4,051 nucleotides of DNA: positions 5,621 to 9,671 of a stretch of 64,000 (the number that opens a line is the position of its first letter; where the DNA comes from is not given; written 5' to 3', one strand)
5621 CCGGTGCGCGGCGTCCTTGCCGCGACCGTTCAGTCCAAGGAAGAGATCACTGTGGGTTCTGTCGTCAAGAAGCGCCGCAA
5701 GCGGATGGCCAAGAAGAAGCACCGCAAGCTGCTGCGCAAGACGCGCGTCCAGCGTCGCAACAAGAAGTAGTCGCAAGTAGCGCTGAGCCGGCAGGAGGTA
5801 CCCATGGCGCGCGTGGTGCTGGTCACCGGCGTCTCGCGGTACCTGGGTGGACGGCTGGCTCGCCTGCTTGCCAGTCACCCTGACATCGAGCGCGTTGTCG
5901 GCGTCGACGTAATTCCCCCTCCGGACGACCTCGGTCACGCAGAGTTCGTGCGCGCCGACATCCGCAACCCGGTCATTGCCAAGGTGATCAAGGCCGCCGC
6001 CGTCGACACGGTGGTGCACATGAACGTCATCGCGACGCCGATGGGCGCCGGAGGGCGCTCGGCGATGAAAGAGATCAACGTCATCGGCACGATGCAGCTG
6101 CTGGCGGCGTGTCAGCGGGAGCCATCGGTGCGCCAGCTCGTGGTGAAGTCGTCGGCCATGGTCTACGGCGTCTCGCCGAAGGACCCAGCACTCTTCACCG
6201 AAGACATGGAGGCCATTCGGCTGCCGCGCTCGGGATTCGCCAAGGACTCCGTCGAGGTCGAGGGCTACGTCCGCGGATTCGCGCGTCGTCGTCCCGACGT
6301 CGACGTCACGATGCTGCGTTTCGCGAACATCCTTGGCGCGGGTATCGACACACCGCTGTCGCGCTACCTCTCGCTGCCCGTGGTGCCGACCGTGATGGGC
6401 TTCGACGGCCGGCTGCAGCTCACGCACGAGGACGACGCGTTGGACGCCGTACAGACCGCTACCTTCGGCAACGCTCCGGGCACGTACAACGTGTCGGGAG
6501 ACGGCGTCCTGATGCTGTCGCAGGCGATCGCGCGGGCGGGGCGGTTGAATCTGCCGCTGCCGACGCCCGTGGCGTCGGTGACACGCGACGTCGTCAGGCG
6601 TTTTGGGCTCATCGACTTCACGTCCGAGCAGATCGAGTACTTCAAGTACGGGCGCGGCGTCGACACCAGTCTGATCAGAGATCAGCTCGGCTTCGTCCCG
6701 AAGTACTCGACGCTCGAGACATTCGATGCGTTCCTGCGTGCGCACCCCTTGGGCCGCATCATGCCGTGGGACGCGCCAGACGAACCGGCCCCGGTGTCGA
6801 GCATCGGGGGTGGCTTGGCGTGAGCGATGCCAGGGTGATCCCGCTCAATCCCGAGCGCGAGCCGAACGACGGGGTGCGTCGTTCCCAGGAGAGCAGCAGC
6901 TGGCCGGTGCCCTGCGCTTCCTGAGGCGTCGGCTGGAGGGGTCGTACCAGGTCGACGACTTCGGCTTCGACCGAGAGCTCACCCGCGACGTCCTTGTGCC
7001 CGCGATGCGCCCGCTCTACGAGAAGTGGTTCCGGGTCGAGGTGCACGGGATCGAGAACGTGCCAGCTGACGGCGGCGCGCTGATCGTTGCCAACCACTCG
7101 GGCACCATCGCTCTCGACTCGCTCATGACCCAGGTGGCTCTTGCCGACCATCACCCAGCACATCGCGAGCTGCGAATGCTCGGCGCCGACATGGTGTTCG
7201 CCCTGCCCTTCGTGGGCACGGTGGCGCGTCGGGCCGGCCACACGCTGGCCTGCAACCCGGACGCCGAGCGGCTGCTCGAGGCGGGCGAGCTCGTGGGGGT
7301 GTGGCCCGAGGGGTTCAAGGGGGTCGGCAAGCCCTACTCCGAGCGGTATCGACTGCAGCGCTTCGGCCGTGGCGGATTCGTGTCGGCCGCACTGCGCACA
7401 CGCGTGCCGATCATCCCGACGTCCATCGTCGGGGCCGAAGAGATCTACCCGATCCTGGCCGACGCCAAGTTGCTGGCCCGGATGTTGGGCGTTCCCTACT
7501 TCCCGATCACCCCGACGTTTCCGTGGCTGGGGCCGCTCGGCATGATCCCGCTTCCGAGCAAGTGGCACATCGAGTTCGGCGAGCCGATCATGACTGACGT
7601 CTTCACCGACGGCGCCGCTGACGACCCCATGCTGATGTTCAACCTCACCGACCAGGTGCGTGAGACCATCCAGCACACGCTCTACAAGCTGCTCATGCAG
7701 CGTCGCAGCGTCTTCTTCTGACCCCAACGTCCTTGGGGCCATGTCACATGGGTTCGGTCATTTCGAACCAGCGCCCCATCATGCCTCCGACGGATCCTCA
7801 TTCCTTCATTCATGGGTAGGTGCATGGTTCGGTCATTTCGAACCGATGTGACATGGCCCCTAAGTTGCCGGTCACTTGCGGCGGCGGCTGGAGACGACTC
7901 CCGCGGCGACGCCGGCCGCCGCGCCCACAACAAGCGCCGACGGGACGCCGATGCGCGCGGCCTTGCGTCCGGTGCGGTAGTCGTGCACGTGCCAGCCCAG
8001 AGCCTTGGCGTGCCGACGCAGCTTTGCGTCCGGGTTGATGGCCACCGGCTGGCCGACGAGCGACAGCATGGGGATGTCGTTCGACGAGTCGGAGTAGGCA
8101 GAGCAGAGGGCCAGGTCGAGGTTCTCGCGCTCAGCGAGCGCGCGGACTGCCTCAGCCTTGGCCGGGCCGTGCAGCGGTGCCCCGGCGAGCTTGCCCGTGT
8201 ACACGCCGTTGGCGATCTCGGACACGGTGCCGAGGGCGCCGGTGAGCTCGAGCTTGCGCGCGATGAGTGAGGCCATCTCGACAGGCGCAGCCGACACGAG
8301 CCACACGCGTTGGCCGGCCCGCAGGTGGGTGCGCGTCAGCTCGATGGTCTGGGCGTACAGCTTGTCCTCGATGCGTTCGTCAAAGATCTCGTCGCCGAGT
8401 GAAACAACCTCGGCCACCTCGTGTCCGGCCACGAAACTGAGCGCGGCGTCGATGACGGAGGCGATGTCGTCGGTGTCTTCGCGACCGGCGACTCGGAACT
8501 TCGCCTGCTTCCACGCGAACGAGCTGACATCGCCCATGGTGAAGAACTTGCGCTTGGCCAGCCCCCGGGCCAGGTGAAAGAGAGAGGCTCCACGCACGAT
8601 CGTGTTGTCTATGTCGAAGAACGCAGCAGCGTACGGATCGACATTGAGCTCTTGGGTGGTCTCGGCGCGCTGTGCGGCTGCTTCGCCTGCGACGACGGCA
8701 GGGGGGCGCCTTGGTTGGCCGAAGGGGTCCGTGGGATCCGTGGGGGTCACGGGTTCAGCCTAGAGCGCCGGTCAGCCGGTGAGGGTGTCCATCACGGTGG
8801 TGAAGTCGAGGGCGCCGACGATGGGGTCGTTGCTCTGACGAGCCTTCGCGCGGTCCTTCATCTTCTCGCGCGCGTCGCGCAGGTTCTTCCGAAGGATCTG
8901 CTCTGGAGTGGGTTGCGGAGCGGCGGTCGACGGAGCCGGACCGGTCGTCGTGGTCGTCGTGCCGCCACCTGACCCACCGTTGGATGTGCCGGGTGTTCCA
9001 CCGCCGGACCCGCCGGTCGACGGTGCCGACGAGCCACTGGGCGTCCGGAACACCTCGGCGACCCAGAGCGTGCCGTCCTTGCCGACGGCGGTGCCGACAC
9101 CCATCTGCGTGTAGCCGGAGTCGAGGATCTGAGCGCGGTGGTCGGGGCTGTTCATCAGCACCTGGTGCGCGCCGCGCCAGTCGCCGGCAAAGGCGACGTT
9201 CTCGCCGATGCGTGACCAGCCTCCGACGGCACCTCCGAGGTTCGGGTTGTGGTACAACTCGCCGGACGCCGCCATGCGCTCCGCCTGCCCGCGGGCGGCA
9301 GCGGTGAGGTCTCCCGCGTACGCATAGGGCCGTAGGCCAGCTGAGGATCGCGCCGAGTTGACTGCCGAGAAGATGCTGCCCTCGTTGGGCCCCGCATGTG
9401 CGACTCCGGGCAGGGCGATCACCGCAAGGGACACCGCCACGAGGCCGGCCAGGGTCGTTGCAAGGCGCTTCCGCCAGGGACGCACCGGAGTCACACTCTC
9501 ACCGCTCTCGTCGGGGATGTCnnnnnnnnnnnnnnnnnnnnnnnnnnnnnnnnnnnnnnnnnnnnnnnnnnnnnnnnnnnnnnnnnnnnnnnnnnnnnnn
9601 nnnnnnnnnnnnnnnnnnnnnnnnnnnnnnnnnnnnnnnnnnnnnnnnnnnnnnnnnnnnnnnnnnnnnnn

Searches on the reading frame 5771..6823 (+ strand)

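Call 70: search_protein_families(library=pfam, proteins=[window:5771-6823:+], max_evalue=0.0001)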
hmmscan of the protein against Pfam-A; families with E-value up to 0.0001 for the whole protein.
window:5771-6823:+ (350 aa): 3 families
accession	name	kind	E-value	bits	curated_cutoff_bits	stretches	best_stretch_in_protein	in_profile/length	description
PF01370.27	Epimerase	-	3.7e-19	69.5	20.9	1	16-191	1-176/240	NAD dependent epimerase/dehydratase family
PF01073.25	3Beta_HSD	-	3.3e-07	30.1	22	1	17-134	1-122/280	3-beta hydroxysteroid dehydrogenase/isomerase family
PF16363.11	GDP_Man_Dehyd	-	3.5e-05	23.9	27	0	54-146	51-145/332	GDP-mannose 4,6 dehydratase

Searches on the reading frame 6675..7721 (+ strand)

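Call 70: search_protein_families(library=pfam, proteins=[window:6675-7721:+], max_evalue=0.0001)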
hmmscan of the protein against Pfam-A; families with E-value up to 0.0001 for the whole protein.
window:6675-7721:+ (348 aa): 1 family
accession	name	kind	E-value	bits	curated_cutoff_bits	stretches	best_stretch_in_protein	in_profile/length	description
PF01553.26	Acyltransferase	-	2.2e-20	73.3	23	1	120-251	1-131/132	Acyltransferase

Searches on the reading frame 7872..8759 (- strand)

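Call 70: search_protein_families(library=pfam, proteins=[window:7872-8759:-], max_evalue=0.0001)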
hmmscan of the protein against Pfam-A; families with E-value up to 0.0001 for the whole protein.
window:7872-8759:- (295 aa): 3 families
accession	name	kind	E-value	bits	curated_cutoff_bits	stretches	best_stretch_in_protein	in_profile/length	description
PF12710.13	HAD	-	1.9e-27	97.4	27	1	46-232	1-188/189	haloacid dehalogenase-like hydrolase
PF00702.32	Hydrolase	-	3.6e-10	41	26.4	1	44-235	2-190/191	haloacid dehalogenase-like hydrolase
PF08282.18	Hydrolase_3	-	5.9e-06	26.6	20.9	1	200-242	187-229/255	haloacid dehalogenase-like hydrolase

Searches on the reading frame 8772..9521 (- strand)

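Call 70: search_protein_families(library=pfam, proteins=[window:8772-9521:-], max_evalue=0.0001)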
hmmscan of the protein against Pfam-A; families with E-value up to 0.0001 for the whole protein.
window:8772-9521:- (249 aa): 1 family
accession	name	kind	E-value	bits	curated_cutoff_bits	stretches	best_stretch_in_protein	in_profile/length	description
PF00188.32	CAP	-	7.5e-16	59.5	21.1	1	52-154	2-114/117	Cysteine-rich secretory protein family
